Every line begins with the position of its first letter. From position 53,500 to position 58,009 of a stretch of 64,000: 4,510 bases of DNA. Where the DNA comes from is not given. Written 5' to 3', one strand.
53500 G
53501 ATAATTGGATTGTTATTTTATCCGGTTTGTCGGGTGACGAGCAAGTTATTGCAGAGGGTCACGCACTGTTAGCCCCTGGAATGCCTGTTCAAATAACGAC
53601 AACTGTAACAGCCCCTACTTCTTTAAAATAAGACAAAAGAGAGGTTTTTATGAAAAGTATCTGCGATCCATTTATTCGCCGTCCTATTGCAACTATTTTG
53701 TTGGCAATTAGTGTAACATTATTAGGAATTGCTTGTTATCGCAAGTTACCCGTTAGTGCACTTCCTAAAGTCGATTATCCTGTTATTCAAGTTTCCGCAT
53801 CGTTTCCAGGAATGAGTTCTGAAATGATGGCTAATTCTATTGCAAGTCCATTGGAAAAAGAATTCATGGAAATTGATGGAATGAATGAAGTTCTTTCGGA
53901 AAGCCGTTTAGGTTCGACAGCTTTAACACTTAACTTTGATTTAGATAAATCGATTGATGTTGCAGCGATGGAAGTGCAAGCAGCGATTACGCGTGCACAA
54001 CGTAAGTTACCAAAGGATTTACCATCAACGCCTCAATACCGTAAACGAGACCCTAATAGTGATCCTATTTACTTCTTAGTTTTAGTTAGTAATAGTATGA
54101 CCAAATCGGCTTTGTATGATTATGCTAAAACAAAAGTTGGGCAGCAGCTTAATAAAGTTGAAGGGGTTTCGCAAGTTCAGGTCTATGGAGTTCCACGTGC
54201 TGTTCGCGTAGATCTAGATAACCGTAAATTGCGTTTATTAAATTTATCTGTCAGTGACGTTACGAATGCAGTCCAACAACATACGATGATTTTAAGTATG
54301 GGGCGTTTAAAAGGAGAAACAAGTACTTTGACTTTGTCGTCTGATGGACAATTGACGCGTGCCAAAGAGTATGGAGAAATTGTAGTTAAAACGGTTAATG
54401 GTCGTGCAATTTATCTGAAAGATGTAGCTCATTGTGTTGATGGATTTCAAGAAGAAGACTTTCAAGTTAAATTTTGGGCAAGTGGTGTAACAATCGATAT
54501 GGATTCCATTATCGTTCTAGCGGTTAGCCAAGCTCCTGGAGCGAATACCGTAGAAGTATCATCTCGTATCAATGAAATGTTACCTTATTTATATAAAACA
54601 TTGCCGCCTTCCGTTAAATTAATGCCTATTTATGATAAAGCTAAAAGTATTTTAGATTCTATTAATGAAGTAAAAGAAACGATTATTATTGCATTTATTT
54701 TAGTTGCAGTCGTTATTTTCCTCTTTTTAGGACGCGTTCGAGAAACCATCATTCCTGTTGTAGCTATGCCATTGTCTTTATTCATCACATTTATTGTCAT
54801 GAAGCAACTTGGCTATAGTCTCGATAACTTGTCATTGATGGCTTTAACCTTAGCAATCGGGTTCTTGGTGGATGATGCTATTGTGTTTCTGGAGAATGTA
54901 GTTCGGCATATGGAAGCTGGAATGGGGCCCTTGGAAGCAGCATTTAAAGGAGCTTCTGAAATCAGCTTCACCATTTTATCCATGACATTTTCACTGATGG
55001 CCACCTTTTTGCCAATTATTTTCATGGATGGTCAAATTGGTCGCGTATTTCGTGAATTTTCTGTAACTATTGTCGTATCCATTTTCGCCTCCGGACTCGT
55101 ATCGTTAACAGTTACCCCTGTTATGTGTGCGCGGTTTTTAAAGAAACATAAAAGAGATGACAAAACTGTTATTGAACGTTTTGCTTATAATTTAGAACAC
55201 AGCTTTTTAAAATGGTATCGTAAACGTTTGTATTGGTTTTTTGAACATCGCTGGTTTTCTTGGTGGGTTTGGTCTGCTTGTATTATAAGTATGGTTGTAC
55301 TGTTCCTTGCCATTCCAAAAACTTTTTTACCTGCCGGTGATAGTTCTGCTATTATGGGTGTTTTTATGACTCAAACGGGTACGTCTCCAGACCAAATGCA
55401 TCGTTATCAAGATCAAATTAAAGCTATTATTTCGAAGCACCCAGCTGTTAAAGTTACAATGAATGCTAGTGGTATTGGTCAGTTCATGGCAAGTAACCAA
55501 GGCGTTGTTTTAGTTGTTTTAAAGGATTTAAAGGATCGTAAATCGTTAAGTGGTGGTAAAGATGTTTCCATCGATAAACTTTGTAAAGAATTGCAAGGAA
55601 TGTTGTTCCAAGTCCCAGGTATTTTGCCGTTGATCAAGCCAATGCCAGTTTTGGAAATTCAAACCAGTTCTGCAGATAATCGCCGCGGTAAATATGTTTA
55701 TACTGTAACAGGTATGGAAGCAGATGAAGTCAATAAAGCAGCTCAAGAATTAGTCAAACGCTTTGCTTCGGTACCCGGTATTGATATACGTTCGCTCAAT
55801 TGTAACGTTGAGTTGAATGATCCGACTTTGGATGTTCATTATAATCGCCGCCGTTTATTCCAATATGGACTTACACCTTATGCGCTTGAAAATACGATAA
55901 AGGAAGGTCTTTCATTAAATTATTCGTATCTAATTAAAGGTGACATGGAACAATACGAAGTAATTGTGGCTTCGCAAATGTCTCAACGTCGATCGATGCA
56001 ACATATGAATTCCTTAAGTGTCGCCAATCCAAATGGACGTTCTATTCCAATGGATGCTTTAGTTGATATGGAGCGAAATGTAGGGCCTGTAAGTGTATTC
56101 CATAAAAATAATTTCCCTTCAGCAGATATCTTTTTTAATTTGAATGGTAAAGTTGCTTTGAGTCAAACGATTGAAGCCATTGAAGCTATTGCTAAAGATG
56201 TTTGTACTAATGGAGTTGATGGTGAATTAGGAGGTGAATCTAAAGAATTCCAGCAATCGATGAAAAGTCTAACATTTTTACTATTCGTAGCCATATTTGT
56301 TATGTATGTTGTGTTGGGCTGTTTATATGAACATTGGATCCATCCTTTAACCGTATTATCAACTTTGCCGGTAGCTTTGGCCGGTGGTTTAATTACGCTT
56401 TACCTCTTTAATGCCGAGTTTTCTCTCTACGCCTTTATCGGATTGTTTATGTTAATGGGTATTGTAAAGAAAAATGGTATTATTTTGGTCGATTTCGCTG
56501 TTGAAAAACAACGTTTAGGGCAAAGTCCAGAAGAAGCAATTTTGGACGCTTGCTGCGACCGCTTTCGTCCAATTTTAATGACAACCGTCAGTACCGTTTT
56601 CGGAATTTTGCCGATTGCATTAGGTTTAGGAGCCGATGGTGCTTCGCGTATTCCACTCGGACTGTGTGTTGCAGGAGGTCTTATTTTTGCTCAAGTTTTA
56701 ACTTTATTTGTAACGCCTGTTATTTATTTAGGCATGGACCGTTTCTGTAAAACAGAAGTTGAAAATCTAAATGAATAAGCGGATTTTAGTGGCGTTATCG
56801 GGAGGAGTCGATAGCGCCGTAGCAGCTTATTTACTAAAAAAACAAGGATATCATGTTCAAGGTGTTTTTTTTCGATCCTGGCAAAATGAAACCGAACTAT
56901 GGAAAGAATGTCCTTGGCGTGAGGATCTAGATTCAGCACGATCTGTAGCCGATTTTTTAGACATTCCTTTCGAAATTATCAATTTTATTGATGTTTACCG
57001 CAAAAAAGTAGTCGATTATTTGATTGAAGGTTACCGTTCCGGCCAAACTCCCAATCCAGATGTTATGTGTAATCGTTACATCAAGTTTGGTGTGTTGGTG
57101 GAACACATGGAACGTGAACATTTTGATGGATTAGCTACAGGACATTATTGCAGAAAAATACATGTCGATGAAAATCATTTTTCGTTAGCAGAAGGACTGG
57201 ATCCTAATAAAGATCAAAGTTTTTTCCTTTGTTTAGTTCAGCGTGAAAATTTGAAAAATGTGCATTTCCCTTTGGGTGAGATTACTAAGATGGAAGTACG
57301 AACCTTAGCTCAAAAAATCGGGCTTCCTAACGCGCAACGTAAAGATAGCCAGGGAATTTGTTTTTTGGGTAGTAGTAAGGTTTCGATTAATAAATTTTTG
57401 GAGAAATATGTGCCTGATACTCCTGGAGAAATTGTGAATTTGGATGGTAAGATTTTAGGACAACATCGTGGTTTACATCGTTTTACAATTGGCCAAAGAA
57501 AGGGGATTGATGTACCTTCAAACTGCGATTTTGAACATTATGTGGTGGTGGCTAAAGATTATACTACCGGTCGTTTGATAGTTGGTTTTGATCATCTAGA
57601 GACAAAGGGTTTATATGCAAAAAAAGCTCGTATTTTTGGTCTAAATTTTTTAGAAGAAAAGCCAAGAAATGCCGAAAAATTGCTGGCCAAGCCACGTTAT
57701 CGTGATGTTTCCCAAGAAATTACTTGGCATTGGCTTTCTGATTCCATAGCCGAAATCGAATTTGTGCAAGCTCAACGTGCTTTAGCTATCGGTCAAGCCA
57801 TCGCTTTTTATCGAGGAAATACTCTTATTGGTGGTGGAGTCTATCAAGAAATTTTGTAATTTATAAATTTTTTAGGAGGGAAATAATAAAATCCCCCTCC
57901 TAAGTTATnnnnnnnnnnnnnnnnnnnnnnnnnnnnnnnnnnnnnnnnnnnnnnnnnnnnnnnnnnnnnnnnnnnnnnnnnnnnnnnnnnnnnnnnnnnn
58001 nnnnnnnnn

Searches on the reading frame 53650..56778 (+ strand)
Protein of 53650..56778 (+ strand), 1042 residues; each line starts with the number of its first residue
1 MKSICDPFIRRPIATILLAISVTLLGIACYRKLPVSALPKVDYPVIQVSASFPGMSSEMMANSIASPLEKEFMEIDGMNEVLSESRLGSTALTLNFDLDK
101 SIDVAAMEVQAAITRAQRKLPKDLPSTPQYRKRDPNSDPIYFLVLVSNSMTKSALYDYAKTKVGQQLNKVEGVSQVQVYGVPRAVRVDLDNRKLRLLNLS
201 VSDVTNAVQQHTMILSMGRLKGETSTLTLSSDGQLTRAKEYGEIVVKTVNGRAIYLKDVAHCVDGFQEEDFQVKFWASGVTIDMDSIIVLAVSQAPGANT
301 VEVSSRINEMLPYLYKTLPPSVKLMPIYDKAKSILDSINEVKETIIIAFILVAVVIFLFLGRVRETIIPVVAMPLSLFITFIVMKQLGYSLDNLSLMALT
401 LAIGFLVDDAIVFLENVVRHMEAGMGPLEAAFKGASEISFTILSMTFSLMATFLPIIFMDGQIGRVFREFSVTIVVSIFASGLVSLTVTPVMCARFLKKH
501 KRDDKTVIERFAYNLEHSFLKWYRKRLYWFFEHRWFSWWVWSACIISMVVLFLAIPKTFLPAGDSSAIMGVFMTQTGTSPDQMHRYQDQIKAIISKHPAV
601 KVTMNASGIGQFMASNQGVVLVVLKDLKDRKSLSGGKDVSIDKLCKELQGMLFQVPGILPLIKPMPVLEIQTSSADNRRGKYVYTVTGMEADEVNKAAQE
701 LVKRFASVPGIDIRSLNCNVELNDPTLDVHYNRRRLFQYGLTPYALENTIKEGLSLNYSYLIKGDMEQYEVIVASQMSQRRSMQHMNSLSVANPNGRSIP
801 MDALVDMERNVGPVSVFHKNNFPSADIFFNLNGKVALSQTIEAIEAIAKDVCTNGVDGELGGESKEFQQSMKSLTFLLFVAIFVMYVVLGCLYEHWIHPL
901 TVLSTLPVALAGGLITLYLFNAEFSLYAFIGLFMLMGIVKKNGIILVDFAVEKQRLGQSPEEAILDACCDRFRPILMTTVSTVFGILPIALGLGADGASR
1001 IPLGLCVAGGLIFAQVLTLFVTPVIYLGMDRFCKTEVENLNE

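Call 53: search_protein_families(library=pfam, proteins=[window:53650-56778:+], max_evalue=0.001)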
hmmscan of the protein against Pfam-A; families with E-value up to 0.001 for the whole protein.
window:53650-56778:+ (1042 aa): 3 families
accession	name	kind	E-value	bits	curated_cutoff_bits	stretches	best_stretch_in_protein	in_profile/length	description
PF00873.25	ACR_tran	-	4.1e-284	945.6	28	1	6-1027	3-1018/1021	AcrB/AcrD/AcrF family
PF03176.21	MMPL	-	5.5e-07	29.3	20.5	0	341-503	145-313/333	MMPL family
PF02355.23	SecD_SecF_C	-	0.00011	22.1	20.5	0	344-488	36-178/189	Protein export membrane protein SecD/SecF, C-terminal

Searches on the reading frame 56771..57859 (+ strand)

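Call 53: search_protein_families(library=pfam, proteins=[window:56771-57859:+], max_evalue=0.001)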
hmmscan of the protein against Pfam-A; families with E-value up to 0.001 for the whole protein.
window:56771-57859:+ (362 aa): 6 families
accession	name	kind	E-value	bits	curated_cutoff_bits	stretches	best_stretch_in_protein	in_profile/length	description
PF03054.22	tRNA_Me_trans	-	2.1e-75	253.3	20.6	1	3-200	1-201/202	tRNA methyl transferase HUP domain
PF20259.3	tRNA_Me_trans_M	-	1.3e-17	63.5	27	1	208-272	2-65/66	tRNA methyl transferase PRC-barrel domain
PF20258.4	tRNA_Me_trans_C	-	2.7e-11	44.1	20.6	1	290-357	8-76/77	Aminomethyltransferase beta-barrel domain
PF06508.19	QueC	-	4.2e-06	26.9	22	1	5-41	2-38/210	Queuosine biosynthesis protein QueC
PF02568.20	ThiI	-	7.4e-06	26.1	20.5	1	4-39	5-40/197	Thiamine biosynthesis protein (ThiI)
PF02540.23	NAD_synthase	-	5.5e-05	22.8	21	0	3-71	19-80/242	NAD synthase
